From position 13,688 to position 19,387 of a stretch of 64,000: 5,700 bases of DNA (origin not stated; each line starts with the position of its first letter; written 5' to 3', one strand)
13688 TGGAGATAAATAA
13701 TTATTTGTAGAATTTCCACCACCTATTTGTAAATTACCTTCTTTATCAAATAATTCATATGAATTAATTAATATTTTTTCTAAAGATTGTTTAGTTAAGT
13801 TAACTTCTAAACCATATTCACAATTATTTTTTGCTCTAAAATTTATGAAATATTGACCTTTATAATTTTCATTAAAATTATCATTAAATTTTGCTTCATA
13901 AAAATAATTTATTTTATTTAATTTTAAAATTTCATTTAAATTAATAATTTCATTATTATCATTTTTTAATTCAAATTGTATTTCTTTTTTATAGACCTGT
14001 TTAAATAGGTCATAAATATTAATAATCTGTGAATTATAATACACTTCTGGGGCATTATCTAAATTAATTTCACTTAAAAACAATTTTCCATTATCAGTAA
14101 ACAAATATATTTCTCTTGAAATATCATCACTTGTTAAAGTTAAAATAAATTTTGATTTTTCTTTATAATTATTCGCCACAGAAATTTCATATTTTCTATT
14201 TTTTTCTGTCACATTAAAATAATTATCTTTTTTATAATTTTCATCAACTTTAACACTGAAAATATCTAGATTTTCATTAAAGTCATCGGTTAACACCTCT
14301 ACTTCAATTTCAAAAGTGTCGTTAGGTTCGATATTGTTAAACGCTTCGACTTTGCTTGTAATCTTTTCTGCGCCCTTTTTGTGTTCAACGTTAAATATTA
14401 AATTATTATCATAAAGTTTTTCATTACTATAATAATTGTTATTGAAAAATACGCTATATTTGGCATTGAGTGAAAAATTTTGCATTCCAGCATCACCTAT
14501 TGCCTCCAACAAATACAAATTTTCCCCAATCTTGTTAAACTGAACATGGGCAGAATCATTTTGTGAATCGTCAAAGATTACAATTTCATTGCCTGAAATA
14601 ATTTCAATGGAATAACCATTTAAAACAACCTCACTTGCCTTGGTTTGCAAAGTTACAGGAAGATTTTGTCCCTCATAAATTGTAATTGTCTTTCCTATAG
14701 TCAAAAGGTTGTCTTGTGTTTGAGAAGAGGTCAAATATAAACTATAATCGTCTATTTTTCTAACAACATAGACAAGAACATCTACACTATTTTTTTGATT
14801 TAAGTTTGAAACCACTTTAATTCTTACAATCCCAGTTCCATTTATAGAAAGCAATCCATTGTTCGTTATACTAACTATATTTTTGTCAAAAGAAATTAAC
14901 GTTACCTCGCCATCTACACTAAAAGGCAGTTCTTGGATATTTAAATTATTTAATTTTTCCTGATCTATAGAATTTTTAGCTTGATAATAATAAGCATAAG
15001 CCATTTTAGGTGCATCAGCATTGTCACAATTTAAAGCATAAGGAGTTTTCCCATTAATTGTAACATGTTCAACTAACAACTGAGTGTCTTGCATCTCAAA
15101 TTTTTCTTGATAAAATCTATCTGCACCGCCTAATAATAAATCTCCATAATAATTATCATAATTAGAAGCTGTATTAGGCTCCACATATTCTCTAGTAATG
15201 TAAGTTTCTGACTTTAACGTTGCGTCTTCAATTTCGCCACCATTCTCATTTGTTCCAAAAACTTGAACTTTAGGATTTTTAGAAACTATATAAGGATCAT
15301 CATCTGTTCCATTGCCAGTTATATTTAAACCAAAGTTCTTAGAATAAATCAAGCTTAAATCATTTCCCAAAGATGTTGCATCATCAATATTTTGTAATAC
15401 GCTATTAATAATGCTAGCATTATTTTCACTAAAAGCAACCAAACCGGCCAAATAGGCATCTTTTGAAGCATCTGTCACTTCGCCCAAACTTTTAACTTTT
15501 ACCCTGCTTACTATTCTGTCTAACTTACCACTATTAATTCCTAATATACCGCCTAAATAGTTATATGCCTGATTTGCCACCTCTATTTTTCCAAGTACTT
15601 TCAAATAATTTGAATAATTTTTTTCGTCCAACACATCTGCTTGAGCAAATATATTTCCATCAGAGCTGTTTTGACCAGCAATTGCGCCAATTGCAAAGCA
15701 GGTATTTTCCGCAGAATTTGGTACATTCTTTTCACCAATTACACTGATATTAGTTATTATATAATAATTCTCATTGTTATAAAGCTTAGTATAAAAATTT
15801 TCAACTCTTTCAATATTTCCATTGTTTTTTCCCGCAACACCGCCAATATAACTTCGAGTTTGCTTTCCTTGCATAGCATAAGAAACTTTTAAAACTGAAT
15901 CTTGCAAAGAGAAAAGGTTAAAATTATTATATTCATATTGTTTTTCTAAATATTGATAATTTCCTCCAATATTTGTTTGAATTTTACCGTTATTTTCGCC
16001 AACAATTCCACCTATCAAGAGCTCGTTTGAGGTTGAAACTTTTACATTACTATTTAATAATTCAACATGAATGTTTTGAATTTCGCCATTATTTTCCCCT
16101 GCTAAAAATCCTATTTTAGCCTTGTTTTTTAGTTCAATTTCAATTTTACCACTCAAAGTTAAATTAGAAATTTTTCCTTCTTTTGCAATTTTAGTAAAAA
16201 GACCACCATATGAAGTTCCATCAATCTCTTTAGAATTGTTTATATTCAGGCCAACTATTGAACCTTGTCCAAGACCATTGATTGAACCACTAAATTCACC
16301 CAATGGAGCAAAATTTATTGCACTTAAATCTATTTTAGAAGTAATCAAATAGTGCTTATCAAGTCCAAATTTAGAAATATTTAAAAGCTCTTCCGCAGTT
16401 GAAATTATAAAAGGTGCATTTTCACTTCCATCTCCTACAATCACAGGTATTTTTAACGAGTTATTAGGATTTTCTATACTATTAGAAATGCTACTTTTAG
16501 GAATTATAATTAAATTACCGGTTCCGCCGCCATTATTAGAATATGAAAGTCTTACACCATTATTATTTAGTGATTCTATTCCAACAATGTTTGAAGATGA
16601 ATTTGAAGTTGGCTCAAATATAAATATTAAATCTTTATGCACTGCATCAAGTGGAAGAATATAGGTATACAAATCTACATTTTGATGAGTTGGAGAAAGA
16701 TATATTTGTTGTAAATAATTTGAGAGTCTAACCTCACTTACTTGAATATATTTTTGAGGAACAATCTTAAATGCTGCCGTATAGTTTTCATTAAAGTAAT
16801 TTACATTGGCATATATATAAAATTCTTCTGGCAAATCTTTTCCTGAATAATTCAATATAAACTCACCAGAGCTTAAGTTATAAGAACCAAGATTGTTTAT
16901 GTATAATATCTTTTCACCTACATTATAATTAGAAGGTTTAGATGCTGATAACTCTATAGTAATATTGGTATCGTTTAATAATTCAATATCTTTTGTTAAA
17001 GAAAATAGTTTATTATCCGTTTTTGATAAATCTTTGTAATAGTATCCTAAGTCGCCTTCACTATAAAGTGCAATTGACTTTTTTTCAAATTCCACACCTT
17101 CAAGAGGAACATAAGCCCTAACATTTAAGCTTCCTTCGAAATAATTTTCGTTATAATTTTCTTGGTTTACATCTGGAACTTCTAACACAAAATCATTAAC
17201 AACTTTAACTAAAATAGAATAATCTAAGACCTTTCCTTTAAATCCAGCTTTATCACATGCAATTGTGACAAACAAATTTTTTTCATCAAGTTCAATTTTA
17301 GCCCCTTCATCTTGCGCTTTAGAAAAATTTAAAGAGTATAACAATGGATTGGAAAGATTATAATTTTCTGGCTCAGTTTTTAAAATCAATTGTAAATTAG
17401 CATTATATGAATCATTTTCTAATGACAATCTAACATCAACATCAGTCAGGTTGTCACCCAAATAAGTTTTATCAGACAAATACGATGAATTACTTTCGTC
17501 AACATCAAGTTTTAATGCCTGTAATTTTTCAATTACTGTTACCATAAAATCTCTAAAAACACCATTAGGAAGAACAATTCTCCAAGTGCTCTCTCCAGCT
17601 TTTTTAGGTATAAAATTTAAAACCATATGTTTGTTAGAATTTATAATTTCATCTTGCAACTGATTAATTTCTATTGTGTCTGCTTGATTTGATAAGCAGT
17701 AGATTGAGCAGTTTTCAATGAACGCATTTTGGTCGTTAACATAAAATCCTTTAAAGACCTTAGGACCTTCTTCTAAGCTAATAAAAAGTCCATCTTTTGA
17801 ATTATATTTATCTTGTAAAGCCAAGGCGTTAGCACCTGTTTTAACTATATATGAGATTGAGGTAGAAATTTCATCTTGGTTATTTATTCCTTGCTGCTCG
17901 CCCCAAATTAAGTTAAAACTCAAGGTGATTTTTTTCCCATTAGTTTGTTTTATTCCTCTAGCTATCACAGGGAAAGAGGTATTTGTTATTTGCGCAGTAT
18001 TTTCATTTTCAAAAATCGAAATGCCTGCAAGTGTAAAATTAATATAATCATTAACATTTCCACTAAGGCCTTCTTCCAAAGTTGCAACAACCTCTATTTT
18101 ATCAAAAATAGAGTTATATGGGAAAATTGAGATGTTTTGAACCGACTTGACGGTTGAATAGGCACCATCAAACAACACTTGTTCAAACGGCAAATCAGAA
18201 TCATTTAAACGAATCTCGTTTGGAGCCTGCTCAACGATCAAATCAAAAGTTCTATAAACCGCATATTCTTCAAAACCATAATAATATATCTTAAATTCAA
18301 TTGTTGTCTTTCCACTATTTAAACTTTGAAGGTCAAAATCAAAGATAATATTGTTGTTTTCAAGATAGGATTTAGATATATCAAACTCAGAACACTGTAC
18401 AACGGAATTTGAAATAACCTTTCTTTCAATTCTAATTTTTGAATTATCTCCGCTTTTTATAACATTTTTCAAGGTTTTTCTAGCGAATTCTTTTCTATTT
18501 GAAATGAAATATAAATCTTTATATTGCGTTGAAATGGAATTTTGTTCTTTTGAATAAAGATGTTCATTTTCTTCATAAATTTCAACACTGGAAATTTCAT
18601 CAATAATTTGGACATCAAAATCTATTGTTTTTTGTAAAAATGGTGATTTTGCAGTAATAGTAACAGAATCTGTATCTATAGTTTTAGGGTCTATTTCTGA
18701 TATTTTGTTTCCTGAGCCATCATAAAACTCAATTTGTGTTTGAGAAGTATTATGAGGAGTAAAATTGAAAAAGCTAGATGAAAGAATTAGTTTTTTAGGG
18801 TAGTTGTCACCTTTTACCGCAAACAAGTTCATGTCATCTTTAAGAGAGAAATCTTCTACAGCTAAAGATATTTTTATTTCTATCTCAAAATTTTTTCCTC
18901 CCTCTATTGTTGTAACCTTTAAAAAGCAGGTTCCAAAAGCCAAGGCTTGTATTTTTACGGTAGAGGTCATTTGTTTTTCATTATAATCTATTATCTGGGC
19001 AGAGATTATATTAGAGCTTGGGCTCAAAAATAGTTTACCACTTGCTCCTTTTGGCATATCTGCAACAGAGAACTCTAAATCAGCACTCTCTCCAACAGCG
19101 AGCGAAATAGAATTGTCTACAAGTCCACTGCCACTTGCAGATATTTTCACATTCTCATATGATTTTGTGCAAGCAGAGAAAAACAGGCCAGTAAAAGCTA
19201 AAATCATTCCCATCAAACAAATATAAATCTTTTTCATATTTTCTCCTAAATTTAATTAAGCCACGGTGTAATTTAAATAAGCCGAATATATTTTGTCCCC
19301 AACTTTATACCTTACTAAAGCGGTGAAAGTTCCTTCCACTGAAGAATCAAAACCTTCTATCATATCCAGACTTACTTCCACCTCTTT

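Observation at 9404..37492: Two tandem giant lipoprotein genes (about 6070 and 3277 aa) occupy 28 kb directly upstream of rpoBC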

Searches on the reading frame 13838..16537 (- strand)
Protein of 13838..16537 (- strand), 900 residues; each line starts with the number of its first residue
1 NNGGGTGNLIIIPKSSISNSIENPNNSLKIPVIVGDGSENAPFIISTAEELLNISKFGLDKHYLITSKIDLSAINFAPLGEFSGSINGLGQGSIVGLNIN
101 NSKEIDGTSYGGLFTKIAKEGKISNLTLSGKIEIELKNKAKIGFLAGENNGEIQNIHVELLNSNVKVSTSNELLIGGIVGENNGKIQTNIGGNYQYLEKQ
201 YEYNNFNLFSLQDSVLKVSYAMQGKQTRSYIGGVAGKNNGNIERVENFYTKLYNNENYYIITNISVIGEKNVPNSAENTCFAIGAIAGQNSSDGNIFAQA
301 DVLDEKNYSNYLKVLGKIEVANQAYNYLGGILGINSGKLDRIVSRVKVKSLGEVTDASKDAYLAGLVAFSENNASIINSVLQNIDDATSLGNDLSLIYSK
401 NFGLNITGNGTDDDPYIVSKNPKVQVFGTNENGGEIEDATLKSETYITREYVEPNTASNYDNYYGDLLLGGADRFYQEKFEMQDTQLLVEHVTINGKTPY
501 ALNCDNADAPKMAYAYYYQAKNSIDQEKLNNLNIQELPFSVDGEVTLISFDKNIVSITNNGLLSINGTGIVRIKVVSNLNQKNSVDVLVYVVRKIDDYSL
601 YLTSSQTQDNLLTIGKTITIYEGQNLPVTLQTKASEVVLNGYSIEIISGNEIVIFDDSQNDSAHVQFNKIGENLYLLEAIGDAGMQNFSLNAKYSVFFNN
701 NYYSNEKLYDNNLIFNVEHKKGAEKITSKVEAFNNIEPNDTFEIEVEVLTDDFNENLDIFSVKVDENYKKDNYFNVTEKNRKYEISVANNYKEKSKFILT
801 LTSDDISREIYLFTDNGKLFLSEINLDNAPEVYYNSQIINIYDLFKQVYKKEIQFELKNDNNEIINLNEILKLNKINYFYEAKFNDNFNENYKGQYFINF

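Call 25: search_protein_families(library=pfam, proteins=[window:13838-16537:-], max_evalue=10)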
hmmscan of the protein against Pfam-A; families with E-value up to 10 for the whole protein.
window:13838-16537:- (900 aa): 3 families
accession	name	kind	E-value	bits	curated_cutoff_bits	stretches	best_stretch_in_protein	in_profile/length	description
PF04984.19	Phage_sheath_1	-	0.046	14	31.4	1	210-297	34-119/168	Phage tail sheath protein subtilisin-like domain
PF02368.24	Big_2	-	0.066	13.6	22.8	1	534-585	24-77/79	Bacterial Ig-like domain (group 2)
PF07581.17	Glug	-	0.25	12.3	20.5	1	229-243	3-19/28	The GLUG motif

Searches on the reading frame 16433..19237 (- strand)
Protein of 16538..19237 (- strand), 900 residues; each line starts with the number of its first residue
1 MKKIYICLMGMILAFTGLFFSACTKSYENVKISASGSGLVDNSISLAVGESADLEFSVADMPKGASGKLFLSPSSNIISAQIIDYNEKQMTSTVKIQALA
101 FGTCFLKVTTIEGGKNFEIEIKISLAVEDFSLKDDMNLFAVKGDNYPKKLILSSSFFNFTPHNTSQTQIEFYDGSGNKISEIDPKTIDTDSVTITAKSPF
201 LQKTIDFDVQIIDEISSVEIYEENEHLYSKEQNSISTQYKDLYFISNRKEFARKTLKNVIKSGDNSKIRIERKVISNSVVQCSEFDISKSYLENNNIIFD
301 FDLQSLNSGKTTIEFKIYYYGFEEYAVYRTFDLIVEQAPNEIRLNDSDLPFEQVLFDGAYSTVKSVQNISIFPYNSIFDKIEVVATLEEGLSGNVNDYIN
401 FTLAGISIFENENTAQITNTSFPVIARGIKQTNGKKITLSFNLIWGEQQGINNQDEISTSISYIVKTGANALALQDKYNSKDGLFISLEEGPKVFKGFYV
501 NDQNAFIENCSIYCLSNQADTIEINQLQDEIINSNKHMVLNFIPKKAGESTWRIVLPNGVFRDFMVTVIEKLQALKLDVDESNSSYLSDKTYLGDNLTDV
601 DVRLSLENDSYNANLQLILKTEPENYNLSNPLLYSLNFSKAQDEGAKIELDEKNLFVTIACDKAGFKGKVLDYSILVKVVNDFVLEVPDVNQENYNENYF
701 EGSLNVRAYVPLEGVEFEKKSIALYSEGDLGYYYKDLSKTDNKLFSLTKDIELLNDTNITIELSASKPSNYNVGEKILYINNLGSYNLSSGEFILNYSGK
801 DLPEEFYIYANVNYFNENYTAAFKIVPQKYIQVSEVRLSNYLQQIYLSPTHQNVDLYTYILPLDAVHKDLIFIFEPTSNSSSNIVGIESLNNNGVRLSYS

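Call 25: search_protein_families(library=pfam, proteins=[window:16538-19237:-], max_evalue=10)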
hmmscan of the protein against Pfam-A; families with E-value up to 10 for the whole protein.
window:16538-19237:- (900 aa): 3 families
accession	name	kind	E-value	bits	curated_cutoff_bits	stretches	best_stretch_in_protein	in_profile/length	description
PF14558.11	TRP_N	-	0.04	14.7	27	1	276-326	11-60/137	ML-like domain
PF14085.11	DUF4265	-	0.049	14.1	27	1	534-587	36-87/115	Domain of unknown function (DUF4265)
PF17961.7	Big_8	-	3.8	8.2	22.9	1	390-443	18-75/103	Bacterial Ig domain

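Call 71: predict_structure(alignment_id=A2)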
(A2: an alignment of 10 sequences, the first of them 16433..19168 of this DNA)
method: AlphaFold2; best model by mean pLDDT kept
length: 912 residues; sequences in the alignment: 10
mean_pLDDT: 72.0   pTM: 0.44
mean pLDDT of the five models: 72.0, 70.8, 69.6, 69.4, 60.4
residues with pLDDT >= 90: 74; 70-90: 508; 50-70: 190; < 50: 140
segments of 3 or more residues with pLDDT < 50: 119-124, 189-196, 201-208, 224-228, 690-706, 712-760, 762-770, 772-778, 786-806
pLDDT, mean of each block of 10 residues (from residue 1): 72 80 83 85 78 78 88 80 79 83 82 54 59 79 86 82 72 88 70 44 49 55 49 57 63 53 57 61 60 72 69 72 76 73 80 79 89 89 80 82 88 92 69 86 87 80 89 90 81 72 85 91 86 79 85 85 83 84 79 85 77 79 80 85 84 87 81 80 74 35 48 38 27 37 37 32 44 48 49 43 55 79 84 82 76 67 77 79 84 62 83 76
secondary structure, 60 per line:
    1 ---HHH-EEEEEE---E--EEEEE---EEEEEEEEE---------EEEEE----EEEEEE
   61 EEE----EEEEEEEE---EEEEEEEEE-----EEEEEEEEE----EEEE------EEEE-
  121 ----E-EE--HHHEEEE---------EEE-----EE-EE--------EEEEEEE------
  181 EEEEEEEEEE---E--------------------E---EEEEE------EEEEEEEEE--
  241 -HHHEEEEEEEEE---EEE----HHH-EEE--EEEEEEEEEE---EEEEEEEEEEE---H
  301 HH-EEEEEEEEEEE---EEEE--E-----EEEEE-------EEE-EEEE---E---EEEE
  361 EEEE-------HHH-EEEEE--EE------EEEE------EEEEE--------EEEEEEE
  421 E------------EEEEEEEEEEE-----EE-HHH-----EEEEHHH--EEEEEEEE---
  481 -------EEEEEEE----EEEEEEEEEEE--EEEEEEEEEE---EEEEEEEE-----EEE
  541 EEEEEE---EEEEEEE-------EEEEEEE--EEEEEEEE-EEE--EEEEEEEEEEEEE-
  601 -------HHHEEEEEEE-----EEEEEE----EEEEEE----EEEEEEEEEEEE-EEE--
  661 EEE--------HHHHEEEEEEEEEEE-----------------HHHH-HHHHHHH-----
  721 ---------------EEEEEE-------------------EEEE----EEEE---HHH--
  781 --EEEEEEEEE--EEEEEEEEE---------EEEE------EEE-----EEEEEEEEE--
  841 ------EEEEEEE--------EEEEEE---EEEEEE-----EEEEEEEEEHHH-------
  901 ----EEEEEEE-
elements in order (helices of 4 or more, strands of 3 or more residues): E8-13 E20-24 E28-36 E46-50 E55-63 E68-75 E79-87 E93-101 E106-109 E116-119 E134-137 E147-149 E168-174 E181-190 E219-223 E230-238 E245-253 E257-259 E268-270 E273-282 E286-296 E304-314 E318-321 E330-334 E342-344 E346-349 E357-364 E376-380 E391-394 E401-405 E414-421 E434-444 E461-464 E470-477 E488-494 E499-509 E512-521 E525-532 E538-546 E550-556 E564-570 E573-580 E582-584 E587-599 E611-617 E623-628 E633-638 E643-654 E656-658 E661-663 H672-675 E676-686 H704-707 H709-715 E736-741 E761-764 E769-772 E783-791 E794-802 E812-815 E822-824 E830-838 E847-853 E862-867 E871-876 E882-890 E905-911

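Call 73: fold_search(model_id=the predicted structure, library=pdb)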
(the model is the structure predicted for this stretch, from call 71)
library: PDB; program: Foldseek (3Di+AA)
matches with E <= 10: 1762; with E <= 0.001: 410
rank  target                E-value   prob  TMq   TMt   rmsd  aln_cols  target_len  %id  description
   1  7r5k_10               3.3e-20  1.00  0.16  0.09  52.4      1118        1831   10  Human nuclear pore complex (constricted) (released 2022-06-22)
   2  9hcj_10               2.8e-19  1.00  0.15  0.09  65.1      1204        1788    9  D. discoideum nuclear pore complex (released 2024-12-25)
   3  3b43                  4.1e-18  1.00  0.18  0.26  48.8       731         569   10  I-band fragment I65-I70 from titin (released 2008-01-22)
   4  9ijj_O                1.1e-16  1.00  0.13  0.10  80.2      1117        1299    9  In situ structure of the central apparatus in mouse sperm axoneme. (released 2025-06-04)
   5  9ijj_4J               8.3e-16  1.00  0.15  0.18  62.2      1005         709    8  In situ structure of the central apparatus in mouse sperm axoneme. (released 2025-06-04)
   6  9ijj_4I               2.3e-15  1.00  0.17  0.07  75.2      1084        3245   10  In situ structure of the central apparatus in mouse sperm axoneme. (released 2025-06-04)
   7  9ijj_h                2.3e-15  1.00  0.12  0.10  44.7      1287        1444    8  In situ structure of the central apparatus in mouse sperm axoneme. (released 2025-06-04)
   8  8k53_A                7.6e-15  1.00  0.16  0.18  32.4      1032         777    8  Structure of the Dimeric Human CNTN2 Ig 1-6-FNIII 1-2 Domain in an Asymmetric State (released 2023-12-06)
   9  9ijj_4H               1.2e-14  1.00  0.16  0.06  54.1      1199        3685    9  In situ structure of the central apparatus in mouse sperm axoneme. (released 2025-06-04)
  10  9ijj_4G               2.2e-14  1.00  0.15  0.05  53.9      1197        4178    9  In situ structure of the central apparatus in mouse sperm axoneme. (released 2025-06-04)
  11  7sqc_O0               2.9e-14  1.00  0.13  0.11  53.7      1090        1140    8  Ciliary C1 central pair apparatus isolated from Chlamydomonas reinhardtii (released 2022-04-13)
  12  6e6b_A                1.2e-13  1.00  0.14  0.18  62.3       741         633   12  Crystal structure of the Protocadherin GammaB4 extracellular domain (released 2019-04-10)
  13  4aq1_C                1.4e-13  1.00  0.13  0.17  31.2       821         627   12  Structure of the SbsB S-layer protein of Geobacillus stearothermophilus PV72p2 in complex with nanobody KB6 (released 2012-06-13)
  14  6iaa_A                1.5e-13  1.00  0.14  0.15  39.1       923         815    9  hRobo2 ectodomain (released 2019-03-13)
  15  9ba4_A                1.7e-13  1.00  0.15  0.15  42.0      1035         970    7  Full-length cross-linked Contactin 2 (CNTN2) (released 2024-07-17)
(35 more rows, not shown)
